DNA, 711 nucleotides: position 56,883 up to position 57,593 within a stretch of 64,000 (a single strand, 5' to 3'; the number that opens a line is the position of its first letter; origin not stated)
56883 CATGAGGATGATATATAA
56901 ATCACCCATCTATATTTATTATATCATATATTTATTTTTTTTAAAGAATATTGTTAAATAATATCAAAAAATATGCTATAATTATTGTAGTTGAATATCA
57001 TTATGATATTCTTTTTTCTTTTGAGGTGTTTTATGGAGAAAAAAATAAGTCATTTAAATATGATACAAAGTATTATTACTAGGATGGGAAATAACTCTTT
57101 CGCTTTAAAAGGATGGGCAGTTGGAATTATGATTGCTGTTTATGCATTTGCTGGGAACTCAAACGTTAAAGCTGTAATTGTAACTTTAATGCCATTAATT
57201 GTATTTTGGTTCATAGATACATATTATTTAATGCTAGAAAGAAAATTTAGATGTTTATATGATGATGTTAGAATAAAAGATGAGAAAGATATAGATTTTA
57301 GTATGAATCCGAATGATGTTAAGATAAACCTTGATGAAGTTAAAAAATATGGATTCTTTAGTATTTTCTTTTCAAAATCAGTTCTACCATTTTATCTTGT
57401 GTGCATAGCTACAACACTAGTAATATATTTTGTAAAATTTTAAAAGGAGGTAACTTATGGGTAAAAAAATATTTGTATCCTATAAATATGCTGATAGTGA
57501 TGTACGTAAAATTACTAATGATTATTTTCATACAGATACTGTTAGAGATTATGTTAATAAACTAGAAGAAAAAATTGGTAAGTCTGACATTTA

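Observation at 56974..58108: Orphan ThsB-like TIR protein in an operon with a 136-aa three-TM protein: candidate minimal TIR-to-membrane anti-phage module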

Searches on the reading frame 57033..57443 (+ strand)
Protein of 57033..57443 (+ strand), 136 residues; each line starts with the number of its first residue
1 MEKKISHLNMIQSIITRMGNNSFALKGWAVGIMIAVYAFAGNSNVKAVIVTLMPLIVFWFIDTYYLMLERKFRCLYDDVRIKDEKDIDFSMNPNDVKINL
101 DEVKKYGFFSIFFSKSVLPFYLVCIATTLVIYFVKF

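Call 3: search_protein_families(library=pfam, proteins=[window:57033-57440:+], max_evalue=1)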
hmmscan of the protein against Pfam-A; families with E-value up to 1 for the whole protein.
window:57033-57440:+ (136 aa): 0 families

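Call 4: search_protein_families(library=padloc, proteins=[window:57033-57440:+], max_evalue=1)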
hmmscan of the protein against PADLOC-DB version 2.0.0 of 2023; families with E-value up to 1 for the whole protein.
window:57033-57440:+ (136 aa): 4 families
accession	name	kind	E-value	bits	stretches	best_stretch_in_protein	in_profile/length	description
PDLC04686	PDC-M50A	-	7.1e-44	147.3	1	1-134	1-131/134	-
PDLC04685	PDC-M50A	-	5.5e-37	124.9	1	2-133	3-128/130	-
PDLC04684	PDC-M50A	-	3.7e-23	80.7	1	5-134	15-138/159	-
PDLC04687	PDC-M50A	-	5.5e-22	76.3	1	4-129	12-135/144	-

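Call 5: search_protein_families(library=ncbifam, proteins=[window:57033-57440:+], max_evalue=1)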
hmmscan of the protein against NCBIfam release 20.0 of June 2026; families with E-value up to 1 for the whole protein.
window:57033-57440:+ (136 aa): 1 family
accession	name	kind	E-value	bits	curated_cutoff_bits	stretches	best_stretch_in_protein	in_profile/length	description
TIGR00466.1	kdsB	equivalog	0.15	11.5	155.2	1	79-121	128-163/241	3-deoxy-manno-octulosonate cytidylyltransferase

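Call 7: search_protein_families(library=phrogs, proteins=[window:57033-57440:+], max_evalue=1)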
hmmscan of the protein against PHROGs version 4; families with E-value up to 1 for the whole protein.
window:57033-57440:+ (136 aa): 1 family
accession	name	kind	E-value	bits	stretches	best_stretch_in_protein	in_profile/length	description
phrog_19896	-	unknown function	4.5e-34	118.8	1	1-133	3-132/135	-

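Call 9: find_homologous_proteins(query=window:57033-57440:+)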
Query window:57033-57440:+ (136 aa): 371 proteins with E <= 0.001 among 374 candidates; the best 120 are listed.
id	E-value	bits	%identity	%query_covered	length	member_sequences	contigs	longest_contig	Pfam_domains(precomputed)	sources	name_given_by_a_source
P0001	2.3e-83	295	100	100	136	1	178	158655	-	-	-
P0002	2.6e-83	294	100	100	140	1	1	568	-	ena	-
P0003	3.1e-83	294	99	100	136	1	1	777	-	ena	-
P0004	4.0e-83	294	99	100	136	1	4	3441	-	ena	-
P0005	4.0e-83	294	99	100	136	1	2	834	-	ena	-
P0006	5.6e-83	293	99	100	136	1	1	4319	-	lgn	-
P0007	5.7e-83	293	99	100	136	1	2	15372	-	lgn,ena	-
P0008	6.3e-83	293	99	100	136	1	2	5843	-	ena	-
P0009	6.4e-83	293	99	100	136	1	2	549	-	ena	-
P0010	7.6e-83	293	99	100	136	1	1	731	-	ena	-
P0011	8.8e-83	293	99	100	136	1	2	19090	-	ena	-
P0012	9.2e-83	293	99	100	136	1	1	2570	-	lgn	-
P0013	1.1e-82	292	99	100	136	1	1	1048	-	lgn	-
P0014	1.2e-82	292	99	100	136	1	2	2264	-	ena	-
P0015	1.2e-82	292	99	100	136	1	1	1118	-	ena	-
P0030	3.7e-79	281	95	100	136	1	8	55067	-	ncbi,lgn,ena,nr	ncbi:MAG: hypothetical protein IK997_00290 [Bacilli bacterium]|nr:hypothetical protein [Bacilli bact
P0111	8.8e-57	209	67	99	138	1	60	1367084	-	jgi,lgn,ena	-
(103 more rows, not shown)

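Call 12: find_encoding_contigs(protein=P0111, flank=6000, max_places=6)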
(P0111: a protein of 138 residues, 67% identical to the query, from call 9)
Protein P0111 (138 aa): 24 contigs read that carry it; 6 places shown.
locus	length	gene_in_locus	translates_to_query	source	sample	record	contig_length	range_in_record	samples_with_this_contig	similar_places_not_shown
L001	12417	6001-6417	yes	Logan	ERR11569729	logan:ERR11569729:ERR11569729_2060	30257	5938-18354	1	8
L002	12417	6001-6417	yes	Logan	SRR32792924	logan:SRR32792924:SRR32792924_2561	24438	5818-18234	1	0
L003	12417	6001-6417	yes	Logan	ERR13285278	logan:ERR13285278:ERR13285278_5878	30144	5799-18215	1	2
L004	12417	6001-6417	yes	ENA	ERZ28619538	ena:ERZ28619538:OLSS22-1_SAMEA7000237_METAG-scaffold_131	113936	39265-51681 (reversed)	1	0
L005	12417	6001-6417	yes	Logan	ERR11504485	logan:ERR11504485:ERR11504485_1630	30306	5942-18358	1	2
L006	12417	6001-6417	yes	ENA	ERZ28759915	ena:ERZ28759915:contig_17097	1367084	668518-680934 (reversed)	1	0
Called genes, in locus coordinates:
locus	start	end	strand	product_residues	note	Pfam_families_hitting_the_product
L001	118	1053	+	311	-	-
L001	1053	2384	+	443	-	PF00004:AAA, PF07728:AAA_5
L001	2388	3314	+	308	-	PF23822:DUF7192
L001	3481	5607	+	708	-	-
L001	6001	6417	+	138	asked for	-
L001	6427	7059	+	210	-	-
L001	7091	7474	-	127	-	PF00589:Phage_integrase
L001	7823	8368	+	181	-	PF15731:MqsA_antitoxin (faint), PF12844:HTH_19, PF13560:HTH_31 (weak), PF01381:HTH_3, PF08281:Sigma70_r4_2 (faint), PF01381:HTH_3, PF12844:HTH_19, PF13560:HTH_31, +1 more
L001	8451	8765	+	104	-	PF12643:MazG-like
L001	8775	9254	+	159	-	-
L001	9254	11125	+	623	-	PF04851:ResIII (faint), PF09848:SLFN-g3_helicase, PF13401:AAA_22 (weak)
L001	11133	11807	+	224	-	-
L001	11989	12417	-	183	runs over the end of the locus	-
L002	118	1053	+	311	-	-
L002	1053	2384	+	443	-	PF00004:AAA, PF07728:AAA_5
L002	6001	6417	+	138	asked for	-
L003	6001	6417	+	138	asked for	-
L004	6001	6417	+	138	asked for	-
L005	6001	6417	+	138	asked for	-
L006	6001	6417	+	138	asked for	-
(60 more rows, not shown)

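Call 17: search_protein_representatives(protein=window:57033-57440:+)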
Query: 136 residues. Proteins with E-value up to 0.001 (for the whole library): 4007; up to 1e-10: 1881; up to 1e-30: 9. The best 150 are listed.
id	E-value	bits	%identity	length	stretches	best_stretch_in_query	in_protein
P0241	7.7e-54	197.4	64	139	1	3-136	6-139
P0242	3.5e-40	153.3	53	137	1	2-134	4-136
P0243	6.5e-37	142.7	48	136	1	2-135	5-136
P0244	1.2e-35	138.6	47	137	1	2-135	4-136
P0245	3.7e-35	137.0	71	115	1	3-88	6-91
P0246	1.1e-33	132.3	73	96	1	3-85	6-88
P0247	1.6e-33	131.7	65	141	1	2-94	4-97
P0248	1.2e-32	128.9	48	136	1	4-135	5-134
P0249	6.3e-32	126.6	45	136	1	3-134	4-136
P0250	4.8e-30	120.5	47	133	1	2-131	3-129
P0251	5.9e-30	120.2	40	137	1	4-134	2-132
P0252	7.7e-28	113.3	41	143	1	2-134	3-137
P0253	1.1e-27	112.8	43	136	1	1-134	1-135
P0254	2.0e-27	112.0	43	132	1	2-131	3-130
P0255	4.9e-27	110.7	50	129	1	4-133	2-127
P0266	6.5e-26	107.1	43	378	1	1-130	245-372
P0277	9.4e-25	103.3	44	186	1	1-130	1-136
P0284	2.9e-24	101.8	45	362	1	1-131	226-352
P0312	5.0e-23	97.8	39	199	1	1-135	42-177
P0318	9.3e-23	96.9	43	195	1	2-130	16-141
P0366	3.3e-21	91.9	45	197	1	3-133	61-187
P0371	4.4e-21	91.5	43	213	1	6-129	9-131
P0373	5.5e-21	91.2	37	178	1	2-132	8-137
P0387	7.9e-21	90.7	40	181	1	3-132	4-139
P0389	8.6e-21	90.5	41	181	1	3-134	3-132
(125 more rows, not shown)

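Call 19: search_protein_families(library=pfam, proteins=[P0266, P0284, P0312, P0366, P0371, P0277, P0318, P0387, P0389, P0373], max_evalue=0.1)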
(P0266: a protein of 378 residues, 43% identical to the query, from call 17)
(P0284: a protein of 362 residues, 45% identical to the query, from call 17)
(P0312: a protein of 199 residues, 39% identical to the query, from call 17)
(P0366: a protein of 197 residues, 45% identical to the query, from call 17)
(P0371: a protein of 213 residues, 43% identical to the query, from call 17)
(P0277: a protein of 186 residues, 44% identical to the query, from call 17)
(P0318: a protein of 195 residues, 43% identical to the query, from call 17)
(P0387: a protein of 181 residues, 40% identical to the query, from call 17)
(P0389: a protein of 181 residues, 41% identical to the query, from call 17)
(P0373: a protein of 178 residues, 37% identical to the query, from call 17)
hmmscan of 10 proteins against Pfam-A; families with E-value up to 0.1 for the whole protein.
P0266 (378 aa): 3 families
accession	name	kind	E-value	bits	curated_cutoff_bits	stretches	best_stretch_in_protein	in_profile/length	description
PF18163.6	LD_cluster2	-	1.7e-15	57.7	25.3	1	10-198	2-199/264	SLOG cluster2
PF18180.6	LD_cluster3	-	0.00038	20.6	25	1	35-75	9-48/170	SLOG cluster3 family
PF18185.7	STALD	-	0.011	15.6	24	1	128-236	94-207/211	Sir2- and TIR-associating SLOG family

P0284 (362 aa): 0 families

P0312 (199 aa): 2 families
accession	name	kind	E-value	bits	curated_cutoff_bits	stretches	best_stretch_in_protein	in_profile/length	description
PF11683.13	DUF3278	-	0.00031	21.3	26.6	1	56-128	30-105/130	Protein of unknown function (DUF3278)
PF24838.2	8xMP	-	0.015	15.6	30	1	49-122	8-81/136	Octameric membrane protein family (8xMP)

P0366 (197 aa): 0 families

P0371 (213 aa): 1 family
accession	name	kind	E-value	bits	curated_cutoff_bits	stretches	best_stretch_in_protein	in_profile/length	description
PF10028.14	DUF2270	-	0.012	15.6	25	1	30-135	23-139/184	Predicted integral membrane protein (DUF2270)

P0277 (186 aa): 1 family
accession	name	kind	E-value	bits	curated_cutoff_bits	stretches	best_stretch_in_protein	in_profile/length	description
PF10028.14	DUF2270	-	0.015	15.3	25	1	27-98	23-89/184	Predicted integral membrane protein (DUF2270)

P0318 (195 aa): 2 families
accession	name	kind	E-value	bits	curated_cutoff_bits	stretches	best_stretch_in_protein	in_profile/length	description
PF03896.21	TRAP_alpha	-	0.01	15.5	24.7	1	109-158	113-159/180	Translocon-associated protein (TRAP), alpha subunit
PF01956.21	EMC3_TMCO1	-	0.026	14.7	27.1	0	126-188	10-76/169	Integral membrane protein EMC3/TMCO1-like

P0387 (181 aa): 0 families

P0389 (181 aa): 1 family
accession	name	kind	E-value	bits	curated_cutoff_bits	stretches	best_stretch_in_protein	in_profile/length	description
PF13727.12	CoA_binding_3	-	0.0049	17.3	25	0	27-58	24-55/175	CoA-binding domain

P0373 (178 aa): 2 families
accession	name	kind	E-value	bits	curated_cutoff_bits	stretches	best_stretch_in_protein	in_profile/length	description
PF11683.13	DUF3278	-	0.0063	17.1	26.6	1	15-80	24-91/130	Protein of unknown function (DUF3278)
PF19762.4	DUF6249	-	0.078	13.4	33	0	53-103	3-52/104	Domain of unknown function (DUF6249)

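Call 31: search_protein_families(library=pfam, alignment_id=A1, max_evalue=0.05)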
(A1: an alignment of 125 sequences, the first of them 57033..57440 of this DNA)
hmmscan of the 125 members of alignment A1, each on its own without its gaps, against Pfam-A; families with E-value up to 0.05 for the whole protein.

A. member 1, window:57033-57440:+ (136 aa): 0 families

B. families by the number of members that match (of 125 scanned): 25 families
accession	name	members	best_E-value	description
PF11683.13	DUF3278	35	9.4e-06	Protein of unknown function (DUF3278)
PF24838.2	8xMP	16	3.8e-05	Octameric membrane protein family (8xMP)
PF10028.14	DUF2270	13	0.0017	Predicted integral membrane protein (DUF2270)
PF05814.16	Ac76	5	0.00023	Orf76 (Ac76)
PF05620.16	TMEM208_SND2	1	0.0008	SRP-independent targeting protein 2/TMEM208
PF05366.16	Sarcolipin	1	0.0012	Sarcolipin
PF17421.7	DUF5409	1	0.0022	Family of unknown function (DUF5409)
PF13727.12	CoA_binding_3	1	0.0049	CoA-binding domain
PF03896.21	TRAP_alpha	1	0.01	Translocon-associated protein (TRAP), alpha subunit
PF14256.11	YwiC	1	0.011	YwiC-like protein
PF09716.15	ETRAMP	1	0.014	Malarial early transcribed membrane protein (ETRAMP)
PF18294.6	Pept_S41_N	1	0.015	Peptidase S41 N-terminal domain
PF19070.5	DUF5766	1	0.016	Family of unknown function (DUF5766)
PF09879.14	DUF2106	1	0.016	Predicted membrane protein (DUF2106)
PF11368.13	DUF3169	1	0.02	Protein of unknown function (DUF3169)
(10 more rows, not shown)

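Call 39: search_protein_families(library=padloc, proteins=[L001:6427-7056:+, P0266], max_evalue=0.01)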
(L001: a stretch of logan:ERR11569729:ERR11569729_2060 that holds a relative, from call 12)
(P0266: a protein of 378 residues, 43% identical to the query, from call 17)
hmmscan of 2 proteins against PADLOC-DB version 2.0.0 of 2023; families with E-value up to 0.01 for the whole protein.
L001:6427-7056:+ (210 aa): 2 families
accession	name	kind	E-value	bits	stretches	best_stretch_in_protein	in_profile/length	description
PDLC00428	ThsB1|ThsB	-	1.2e-63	213.3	1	1-205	1-218/219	TIR-like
PDLC00438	ThsB1|ThsB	-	3e-09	35.2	1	1-205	1-205/206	TIR-like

P0266 (378 aa): 4 families
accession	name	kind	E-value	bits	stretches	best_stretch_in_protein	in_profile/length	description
PDLC04686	PDC-M50A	-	1.2e-48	162.8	1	245-376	1-131/134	-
PDLC04685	PDC-M50A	-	3.5e-40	135.2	1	246-376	3-128/130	-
PDLC04687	PDC-M50A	-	1.6e-19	68.3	1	250-375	14-138/144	-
PDLC04684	PDC-M50A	-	2.1e-19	68.5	1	252-373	18-136/159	-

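Call 48: predict_structure(alignment_id=A1)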
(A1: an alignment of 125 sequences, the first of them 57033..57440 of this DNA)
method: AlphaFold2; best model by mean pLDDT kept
length: 136 residues; sequences in the alignment: 125
mean_pLDDT: 95.4   pTM: 0.85
mean pLDDT of the five models: 95.4, 95.1, 94.3, 94.1, 93.7
residues with pLDDT >= 90: 128; 70-90: 7; 50-70: 1; < 50: 0
segments of 3 or more residues with pLDDT < 50: none
pLDDT, mean of each block of 10 residues (from residue 1): 96 98 98 95 89 97 97 97 97 94 93 97 97 87
secondary structure, 60 per line:
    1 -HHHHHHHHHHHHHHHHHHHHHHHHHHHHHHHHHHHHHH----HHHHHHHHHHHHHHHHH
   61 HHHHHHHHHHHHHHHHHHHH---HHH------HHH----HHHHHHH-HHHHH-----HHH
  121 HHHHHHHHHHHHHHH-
elements in order: H2-39 H44-80 H100-106 H108-112 H118-135

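Call 52: fold_search(model_id=the predicted structure, library=pdb)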
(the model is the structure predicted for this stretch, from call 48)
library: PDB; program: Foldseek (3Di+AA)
matches with E <= 10: 39; with E <= 0.001: 0
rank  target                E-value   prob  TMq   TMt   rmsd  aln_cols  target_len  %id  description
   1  9vua_A                2.4e+00  0.60  0.48  0.22   5.1       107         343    7  channel A complex with 1 (released 2026-03-11)
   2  9o5o_A                2.4e+00  0.54  0.48  0.20   6.5       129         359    6  Cryo-EM structure of the human SK2-4 chimera/calmodulin channel complex bound to a small molecule activator (released 2025-07-09)
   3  9eio_A                2.7e+00  0.60  0.52  0.23   5.0       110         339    6  Cryo-EM structure of the mutant KCa2.2_F244S channel (released 2025-04-23)
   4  9vu9_D                3.1e+00  0.41  0.50  0.27   5.6       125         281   11  channel D complex with 4 (released 2026-03-11)
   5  9o48_A                3.3e+00  0.25  0.43  0.18   6.7       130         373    7  Cryo-EM structure of the human SK2-4 chimera/calmodulin channel complex in the Ca2+ bound state (released 2025-07-09)
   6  9o51_A                4.5e+00  0.21  0.43  0.19   6.6       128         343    7  Cryo-EM structure of the human SK2-4 chimera/calmodulin channel complex in the Ca2+ free state (released 2025-07-09)
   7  3ggy_A                4.8e+00  0.23  0.42  0.32   5.6       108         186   16  Crystal Structure of S.cerevisiae Ist1 N-terminal domain (released 2009-09-08)
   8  9o53_A                4.8e+00  0.20  0.43  0.18   6.7       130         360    7  Cryo-EM structure of the human SK2-4 chimera/calmodulin channel complex bound to a small molecule inhibitor (released 2025-07-09)
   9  2asr                  4.8e+00  0.04  0.23  0.22  18.0       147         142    9  THE THREE-DIMENSIONAL STRUCTURE OF THE ASPARTATE RECEPTOR FROM ESCHERICHIA COLI (released 1994-11-01)
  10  3ggz_B                5.1e+00  0.21  0.47  0.37   9.1       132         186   15  Crystal Structure of S.cerevisiae Ist1 N-terminal domain in complex with Did2 MIM motif (released 2009-09-08)
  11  3ggz_A                5.6e+00  0.44  0.47  0.36   2.7        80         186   16  Crystal Structure of S.cerevisiae Ist1 N-terminal domain in complex with Did2 MIM motif (released 2009-09-08)
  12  5wp3_B                6.0e+00  0.10  0.33  0.42   8.3       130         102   10  Crystal Structure of EED in complex with EB22 (released 2017-09-13)
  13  9i1r_C                6.0e+00  0.03  0.19  0.16  17.1       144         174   11  Structure of the bicylindrical allophycocyanin core expressed during far-red light photoacclimation (FaRLiP) (released 2025-07-02)
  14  7xrx_A                6.3e+00  0.13  0.35  0.14   5.6        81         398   14  insulin-cleaving membrane protease-ICMP (released 2023-05-17)
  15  9s98_A                6.3e+00  0.11  0.43  0.34  12.3       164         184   14  CdvB2 filament - high twist, class A (released 2026-01-28)
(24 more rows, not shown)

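Call 54: find_related_loci(query=A3, collection=genome_contigs, flank=4000)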
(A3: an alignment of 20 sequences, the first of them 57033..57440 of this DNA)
Query A3 (136 aa) in genome_contigs; peptide patterns used: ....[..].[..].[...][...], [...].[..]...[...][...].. (x = any residue, [..] = any of these).
599 stretches matched a pattern (row limit reached: there are more); 496 encode a relative of the query (tblastn E <= 1e-3); the best 80 are kept; 80 distinct loci.
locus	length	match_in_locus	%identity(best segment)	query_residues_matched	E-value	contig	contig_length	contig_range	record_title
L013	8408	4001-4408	95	1-136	2e-84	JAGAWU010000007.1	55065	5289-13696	MAG: Bacilli bacterium isolate RGIG8845 Water_deer_Omasum-1__c27292, whole genome shotgun sequence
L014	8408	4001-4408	77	1-136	4e-71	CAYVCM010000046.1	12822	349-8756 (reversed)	MAG TPA_asm: uncultured Clostridium sp. isolate SRP141132_co4_8 genome assembly, contig: NODE_5028_length_12822_cov_83.4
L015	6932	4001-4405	74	2-136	4e-65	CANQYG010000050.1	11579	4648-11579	MAG: uncultured Clostridia bacterium isolate Lapin-015__bin75 genome assembly, contig: Lapin-015__NODE_5658_length_11579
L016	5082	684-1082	67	4-136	1e-62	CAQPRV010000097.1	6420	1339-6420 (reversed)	MAG TPA_asm: uncultured Clostridia bacterium isolate MGBC161478 genome assembly, contig: MGBC161478.97, whole genome sho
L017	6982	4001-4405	67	2-136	4e-62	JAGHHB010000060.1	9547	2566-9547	MAG: Bacilli bacterium isolate MAG.282 k127_1028278, whole genome shotgun sequence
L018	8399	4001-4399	68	4-136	6e-62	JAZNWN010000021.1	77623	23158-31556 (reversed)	MAG: Clostridia bacterium isolate T1900044783_TS20190249.MAGScoT_cleanbin_000020 SGB_2587_k141_1058912, whole genome sho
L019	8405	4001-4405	67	2-136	5e-62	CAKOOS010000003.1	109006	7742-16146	MAG: uncultured Bacilli bacterium isolate REFINED_METABAT215_TOP10_CONTIGS_1500_ASSEMBLY_K77_MERGED__Hadza_MoBio_hadza-A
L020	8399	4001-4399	67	4-136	4e-61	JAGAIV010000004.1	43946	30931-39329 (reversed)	MAG: Clostridia bacterium isolate RGIG8482 Water_deer_Cecum-1__c46945, whole genome shotgun sequence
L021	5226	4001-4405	67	2-136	1e-60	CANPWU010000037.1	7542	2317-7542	MAG: uncultured Clostridia bacterium isolate Lapin-005__bin118 genome assembly, contig: Lapin-005__NODE_13729_length_754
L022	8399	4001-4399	65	4-136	5e-60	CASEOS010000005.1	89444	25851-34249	uncultured Eubacteriales bacterium isolate A104_L1_330330_idba_bin.79 genome assembly, contig: A104_L1_330330_idba_bin.7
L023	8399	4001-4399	65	4-136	3e-59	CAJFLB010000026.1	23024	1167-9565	uncultured Clostridia bacterium isolate Chicken_24_mag_33 genome assembly, contig: MAGpy_11413_24_idba_bin_33_fascaffold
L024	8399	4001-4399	51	2-134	2e-44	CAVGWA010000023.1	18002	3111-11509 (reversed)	Oscillospiraceae bacterium isolate G02652-L1_cleanbin_000038 genome assembly, contig: Spades_G02652-L1_contig_1894, whol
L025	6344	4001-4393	45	1-131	1e-33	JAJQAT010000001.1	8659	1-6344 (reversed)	MAG: Bacillota bacterium isolate C.1_7 NODE_1539_length_8659_cov_7.111344, whole genome shotgun sequence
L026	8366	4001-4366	47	1-121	6e-33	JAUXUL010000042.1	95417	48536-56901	MAG: Anaerolineales bacterium isolate C15_concoct.bin.116_sub C15_k141_400095, whole genome shotgun sequence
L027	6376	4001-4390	45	1-133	6e-32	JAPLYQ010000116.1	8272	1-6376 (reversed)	MAG: Candidatus Roizmanbacteria bacterium isolate LacPavin_0920_WC57_MAG_37_8 LacPavin_0920_WC57_scaffold_1109662, whole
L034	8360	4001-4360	45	1-122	3e-31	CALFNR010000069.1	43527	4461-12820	MAG TPA_asm: uncultured Lachnoclostridium sp. isolate SRR1747057_bin.44_CONCOCT_v1.1_MAG genome assembly, contig: ERZ808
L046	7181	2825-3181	44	2-125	1e-29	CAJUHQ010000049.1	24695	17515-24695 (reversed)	MAG TPA_asm: uncultured Lachnospiraceae bacterium isolate MGBC139783 genome assembly, contig: MGBC139783.49, whole genom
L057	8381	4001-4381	42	2-134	5e-29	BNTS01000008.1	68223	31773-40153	Bacteroidia bacterium MS495-74 DNA, sequence008, whole genome shotgun sequence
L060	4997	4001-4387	40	1-133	8e-29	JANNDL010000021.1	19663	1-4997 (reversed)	MAG: Chamaesiphon sp. OTE_75_metabat_95 OTE_75_k141_4305465, whole genome shotgun sequence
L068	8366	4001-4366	43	1-125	9e-29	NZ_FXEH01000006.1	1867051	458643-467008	Thalassobacillus devorans strain Marseille-P394, whole genome shotgun sequence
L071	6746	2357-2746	43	1-131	1e-28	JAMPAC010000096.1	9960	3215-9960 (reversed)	MAG: Blautia sp. isolate NALB_7811_2 Scaffold_#96__SCF_096___9960_bp, whole genome shotgun sequence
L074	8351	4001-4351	44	1-121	2e-28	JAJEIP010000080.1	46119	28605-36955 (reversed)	MAG: Candidatus Poribacteria bacterium isolate p16x65bins.2 k141_658295, whole genome shotgun sequence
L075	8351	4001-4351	42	1-121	4e-28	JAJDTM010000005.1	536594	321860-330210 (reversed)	MAG: Candidatus Poribacteria bacterium isolate jk18x1bzbins.25 k141_618683, whole genome shotgun sequence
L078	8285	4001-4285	54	1-92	4e-28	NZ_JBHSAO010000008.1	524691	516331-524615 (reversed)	Oceanobacillus longus strain IBRC-M 10703 platanus_K_25_97_8, whole genome shotgun sequence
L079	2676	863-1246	40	2-134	2e-28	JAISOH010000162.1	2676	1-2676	MAG: Prevotellaceae bacterium isolate Iy174_bin36 k119_1685504, whole genome shotgun sequence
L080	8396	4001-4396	39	1-134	4e-28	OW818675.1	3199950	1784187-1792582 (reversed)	Candidatus Electronema halotolerans isolate LOGT-cMAG genome assembly, chromosome: 1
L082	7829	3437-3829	42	3-134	2e-28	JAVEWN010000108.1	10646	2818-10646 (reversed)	MAG: Anaerolineales bacterium isolate BF4_147 NODE_20275_length_10646_cov_7.047248_Biofilm4, whole genome shotgun sequen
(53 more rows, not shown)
